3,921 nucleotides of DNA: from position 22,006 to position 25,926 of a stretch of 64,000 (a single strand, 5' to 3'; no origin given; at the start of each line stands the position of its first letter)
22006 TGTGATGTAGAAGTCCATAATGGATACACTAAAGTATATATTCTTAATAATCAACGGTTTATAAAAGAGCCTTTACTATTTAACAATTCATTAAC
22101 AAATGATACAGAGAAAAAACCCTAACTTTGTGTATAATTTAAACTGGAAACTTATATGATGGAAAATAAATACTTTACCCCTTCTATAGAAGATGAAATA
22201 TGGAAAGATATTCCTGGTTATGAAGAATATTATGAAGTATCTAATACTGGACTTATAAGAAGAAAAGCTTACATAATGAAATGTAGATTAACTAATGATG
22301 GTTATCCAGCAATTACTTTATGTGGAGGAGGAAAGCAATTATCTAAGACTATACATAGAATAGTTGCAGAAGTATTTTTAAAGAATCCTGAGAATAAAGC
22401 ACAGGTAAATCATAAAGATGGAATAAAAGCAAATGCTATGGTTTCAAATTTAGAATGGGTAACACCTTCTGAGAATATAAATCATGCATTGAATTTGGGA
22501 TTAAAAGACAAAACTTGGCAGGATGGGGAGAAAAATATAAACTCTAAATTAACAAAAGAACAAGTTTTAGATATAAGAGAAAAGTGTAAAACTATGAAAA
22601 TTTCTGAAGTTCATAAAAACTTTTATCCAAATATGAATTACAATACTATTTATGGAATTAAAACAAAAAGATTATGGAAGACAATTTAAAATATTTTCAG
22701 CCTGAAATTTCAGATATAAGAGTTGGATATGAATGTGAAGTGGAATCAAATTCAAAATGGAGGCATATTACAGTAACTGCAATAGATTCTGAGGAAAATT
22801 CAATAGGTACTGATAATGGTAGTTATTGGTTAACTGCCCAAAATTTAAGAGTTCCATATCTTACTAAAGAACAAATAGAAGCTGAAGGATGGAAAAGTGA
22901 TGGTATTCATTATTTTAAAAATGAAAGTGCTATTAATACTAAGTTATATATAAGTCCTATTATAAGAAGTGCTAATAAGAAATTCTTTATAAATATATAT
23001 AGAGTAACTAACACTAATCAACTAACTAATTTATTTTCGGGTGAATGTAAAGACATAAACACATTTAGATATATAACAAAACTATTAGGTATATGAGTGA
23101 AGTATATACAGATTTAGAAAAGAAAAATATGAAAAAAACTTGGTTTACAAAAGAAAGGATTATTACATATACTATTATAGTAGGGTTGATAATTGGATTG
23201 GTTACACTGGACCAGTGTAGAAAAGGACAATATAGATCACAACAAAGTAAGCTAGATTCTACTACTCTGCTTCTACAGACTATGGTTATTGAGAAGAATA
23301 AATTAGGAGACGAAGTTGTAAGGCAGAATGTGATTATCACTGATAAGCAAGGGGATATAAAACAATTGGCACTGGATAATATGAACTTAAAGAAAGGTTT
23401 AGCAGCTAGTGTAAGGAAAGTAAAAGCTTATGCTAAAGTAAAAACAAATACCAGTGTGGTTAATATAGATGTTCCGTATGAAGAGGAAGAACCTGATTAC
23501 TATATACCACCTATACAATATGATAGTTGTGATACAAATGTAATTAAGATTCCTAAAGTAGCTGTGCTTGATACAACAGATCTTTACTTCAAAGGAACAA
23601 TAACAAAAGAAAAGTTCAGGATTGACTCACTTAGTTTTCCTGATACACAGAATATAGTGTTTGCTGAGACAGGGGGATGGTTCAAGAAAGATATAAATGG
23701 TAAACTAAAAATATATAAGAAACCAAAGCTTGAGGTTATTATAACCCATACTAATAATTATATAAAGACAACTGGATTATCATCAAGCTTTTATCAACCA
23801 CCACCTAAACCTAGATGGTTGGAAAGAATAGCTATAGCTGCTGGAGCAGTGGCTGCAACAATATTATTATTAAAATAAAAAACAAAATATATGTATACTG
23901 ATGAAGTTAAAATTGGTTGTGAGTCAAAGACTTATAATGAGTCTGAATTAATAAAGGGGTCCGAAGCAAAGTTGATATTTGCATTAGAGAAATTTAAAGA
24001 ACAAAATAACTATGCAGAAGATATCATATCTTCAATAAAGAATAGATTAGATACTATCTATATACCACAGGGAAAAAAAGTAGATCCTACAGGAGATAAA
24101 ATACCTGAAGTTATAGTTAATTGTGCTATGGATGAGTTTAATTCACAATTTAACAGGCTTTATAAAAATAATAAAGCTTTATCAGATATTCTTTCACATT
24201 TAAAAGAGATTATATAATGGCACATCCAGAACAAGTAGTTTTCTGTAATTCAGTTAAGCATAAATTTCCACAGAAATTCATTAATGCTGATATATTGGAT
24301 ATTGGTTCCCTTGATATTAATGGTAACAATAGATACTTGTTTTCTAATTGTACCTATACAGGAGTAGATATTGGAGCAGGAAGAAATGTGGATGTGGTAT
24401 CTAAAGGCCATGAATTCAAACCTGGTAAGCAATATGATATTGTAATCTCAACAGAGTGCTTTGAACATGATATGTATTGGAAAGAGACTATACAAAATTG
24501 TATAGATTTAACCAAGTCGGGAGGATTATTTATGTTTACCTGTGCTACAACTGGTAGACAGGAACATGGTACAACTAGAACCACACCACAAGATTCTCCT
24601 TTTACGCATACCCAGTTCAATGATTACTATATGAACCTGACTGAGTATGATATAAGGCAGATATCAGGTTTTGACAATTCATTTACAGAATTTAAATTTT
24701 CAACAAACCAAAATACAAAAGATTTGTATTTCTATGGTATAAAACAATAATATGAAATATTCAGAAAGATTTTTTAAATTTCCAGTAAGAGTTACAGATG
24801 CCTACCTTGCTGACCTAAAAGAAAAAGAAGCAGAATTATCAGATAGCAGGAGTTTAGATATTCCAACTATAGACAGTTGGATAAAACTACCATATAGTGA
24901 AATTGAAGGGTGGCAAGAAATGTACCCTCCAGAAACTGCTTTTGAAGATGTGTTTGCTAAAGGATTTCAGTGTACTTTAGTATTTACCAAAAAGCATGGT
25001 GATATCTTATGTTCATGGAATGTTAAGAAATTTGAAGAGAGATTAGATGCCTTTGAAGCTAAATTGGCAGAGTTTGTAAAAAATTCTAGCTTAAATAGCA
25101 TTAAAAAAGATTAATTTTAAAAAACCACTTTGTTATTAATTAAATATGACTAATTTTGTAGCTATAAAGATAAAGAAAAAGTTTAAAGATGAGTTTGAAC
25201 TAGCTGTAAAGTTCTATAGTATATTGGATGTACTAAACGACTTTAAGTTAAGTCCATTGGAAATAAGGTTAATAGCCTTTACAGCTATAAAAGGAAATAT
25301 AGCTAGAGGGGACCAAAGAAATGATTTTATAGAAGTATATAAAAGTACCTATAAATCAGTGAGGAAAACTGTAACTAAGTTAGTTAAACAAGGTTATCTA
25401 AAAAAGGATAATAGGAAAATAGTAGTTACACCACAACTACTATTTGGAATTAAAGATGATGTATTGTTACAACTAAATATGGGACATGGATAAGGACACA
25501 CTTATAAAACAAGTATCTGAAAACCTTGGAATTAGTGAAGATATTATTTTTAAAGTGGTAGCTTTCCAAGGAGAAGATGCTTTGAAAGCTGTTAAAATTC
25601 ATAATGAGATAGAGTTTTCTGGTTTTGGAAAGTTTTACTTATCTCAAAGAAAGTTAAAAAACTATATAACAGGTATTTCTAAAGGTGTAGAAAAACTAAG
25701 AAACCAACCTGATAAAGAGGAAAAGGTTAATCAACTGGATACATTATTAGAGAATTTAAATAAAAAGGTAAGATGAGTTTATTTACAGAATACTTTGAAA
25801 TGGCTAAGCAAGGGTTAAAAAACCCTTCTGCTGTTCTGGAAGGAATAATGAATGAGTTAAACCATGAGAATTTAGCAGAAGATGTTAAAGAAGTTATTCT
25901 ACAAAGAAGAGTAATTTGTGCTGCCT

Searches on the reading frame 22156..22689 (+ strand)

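Call 10: search_protein_families(library=pfam, proteins=[window:22156-22689:+], max_evalue=0.01)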
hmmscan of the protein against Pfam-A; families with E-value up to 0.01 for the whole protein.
window:22156-22689:+ (177 aa): 2 families
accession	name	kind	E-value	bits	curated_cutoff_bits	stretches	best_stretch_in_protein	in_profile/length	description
PF07463.16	NUMOD4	-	1.6e-11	44.7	23.4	1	14-55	1-48/49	NUMOD4 motif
PF13392.12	HNH_3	-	2.2e-07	30.8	24.8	1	66-107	3-44/46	HNH endonuclease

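Call 11: search_protein_families(library=phrogs, proteins=[window:22156-22689:+], max_evalue=0.01)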
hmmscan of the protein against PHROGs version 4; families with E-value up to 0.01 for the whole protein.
window:22156-22689:+ (177 aa): 11 families
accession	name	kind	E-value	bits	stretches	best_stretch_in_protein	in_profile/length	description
phrog_59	-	DNA, RNA and nucleotide metabolism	3.5e-43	149.5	1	10-177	134-275/423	HNH endonuclease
phrog_959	-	DNA, RNA and nucleotide metabolism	5.9e-32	111.3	1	12-132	4-130/138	HNH endonuclease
phrog_1492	-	DNA, RNA and nucleotide metabolism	2.4e-25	90.5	1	6-115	37-163/414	HNH endonuclease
phrog_37683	-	unknown function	2.7e-21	76.9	1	13-176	108-270/279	-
phrog_99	-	DNA, RNA and nucleotide metabolism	9e-11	43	1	15-109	110-203/383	HNH endonuclease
phrog_826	-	DNA, RNA and nucleotide metabolism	4.7e-08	33.9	1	47-113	94-160/281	HNH endonuclease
phrog_30377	-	DNA, RNA and nucleotide metabolism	1.2e-05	26.4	1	65-110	11-54/82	HNH endonuclease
phrog_17657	-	DNA, RNA and nucleotide metabolism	0.001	19.9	1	47-103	103-166/168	HNH endonuclease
phrog_7545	-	DNA, RNA and nucleotide metabolism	0.0011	20.2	1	43-107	61-129/160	HNH endonuclease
phrog_4578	-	DNA, RNA and nucleotide metabolism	0.0058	17.5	1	81-135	29-88/130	HNH endonuclease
phrog_27030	-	unknown function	0.0094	16.8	0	61-114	97-147/148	-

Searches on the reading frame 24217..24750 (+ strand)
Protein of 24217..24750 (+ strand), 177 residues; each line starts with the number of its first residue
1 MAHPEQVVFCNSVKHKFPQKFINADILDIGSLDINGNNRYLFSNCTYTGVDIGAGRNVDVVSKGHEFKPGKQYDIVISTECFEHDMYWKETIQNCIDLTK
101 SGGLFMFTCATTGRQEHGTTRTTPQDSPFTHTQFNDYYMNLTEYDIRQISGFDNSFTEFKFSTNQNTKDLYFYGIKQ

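Call 101: search_protein_families(library=pfam, proteins=[window:24217-24750:+], max_evalue=0.1)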
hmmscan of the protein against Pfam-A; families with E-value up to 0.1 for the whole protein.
window:24217-24750:+ (177 aa): 4 families
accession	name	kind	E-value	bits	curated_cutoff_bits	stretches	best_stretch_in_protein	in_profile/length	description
PF13489.12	Methyltransf_23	-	3.9e-08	33.6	27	1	43-114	43-123/164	Methyltransferase domain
PF08242.18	Methyltransf_12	-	0.00037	21.6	30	1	66-105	59-98/98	Methyltransferase domain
PF08241.18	Methyltransf_11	-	0.0016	19.4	21.2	1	69-107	57-95/95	Methyltransferase domain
PF08532.16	Glyco_hydro_42M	-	0.0052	16.7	25.8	1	55-131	43-113/207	Beta-galactosidase trimerisation domain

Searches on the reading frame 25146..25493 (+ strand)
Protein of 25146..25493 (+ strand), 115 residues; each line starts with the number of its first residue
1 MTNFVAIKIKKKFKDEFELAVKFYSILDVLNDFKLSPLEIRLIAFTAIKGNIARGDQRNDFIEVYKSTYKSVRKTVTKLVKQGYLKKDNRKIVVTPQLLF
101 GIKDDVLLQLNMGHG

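Call 101: search_protein_families(library=pfam, proteins=[window:25146-25493:+], max_evalue=0.1)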
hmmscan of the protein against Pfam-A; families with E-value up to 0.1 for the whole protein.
window:25146-25493:+ (115 aa): 3 families
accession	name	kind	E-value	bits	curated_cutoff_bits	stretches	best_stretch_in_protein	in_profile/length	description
PF00874.25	PRD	-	0.0085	16.8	23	1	7-44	47-84/90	PRD domain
PF09298.16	FAA_hydrolase_N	-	0.05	14.2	25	1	49-98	46-93/105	Fumarylacetoacetase N-terminal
PF06847.16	Arc_PepC_II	-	0.087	13.8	29.9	0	57-98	36-74/93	Archaeal Peptidase A24 C-terminus Type II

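Call 102: search_protein_families(library=phrogs, proteins=[window:25146-25493:+], max_evalue=0.001)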
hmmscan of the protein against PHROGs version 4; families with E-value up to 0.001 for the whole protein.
window:25146-25493:+ (115 aa): 0 families

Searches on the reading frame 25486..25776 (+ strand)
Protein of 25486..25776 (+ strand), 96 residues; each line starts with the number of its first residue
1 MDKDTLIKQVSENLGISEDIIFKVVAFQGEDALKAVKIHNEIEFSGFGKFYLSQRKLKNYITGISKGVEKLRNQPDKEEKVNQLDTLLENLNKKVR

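Call 101: search_protein_families(library=pfam, proteins=[window:25486-25776:+], max_evalue=0.1)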
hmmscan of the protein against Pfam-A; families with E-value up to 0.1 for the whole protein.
window:25486-25776:+ (96 aa): 2 families
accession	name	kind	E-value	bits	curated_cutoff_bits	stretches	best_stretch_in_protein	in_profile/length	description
PF00216.26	Bac_DNA_binding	-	2.3e-07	31.4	22.4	1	1-59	1-59/90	Bacterial DNA-binding protein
PF13476.12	AAA_23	-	0.0034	18.5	27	1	3-93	114-195/201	AAA domain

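Call 102: search_protein_families(library=phrogs, proteins=[window:25486-25776:+], max_evalue=0.001)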
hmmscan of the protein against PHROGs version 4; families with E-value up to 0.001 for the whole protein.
window:25486-25776:+ (96 aa): 1 family
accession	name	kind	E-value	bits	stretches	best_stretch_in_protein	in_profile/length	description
phrog_379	-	DNA, RNA and nucleotide metabolism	0.00031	21.3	1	1-60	30-89/138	DNA binding protein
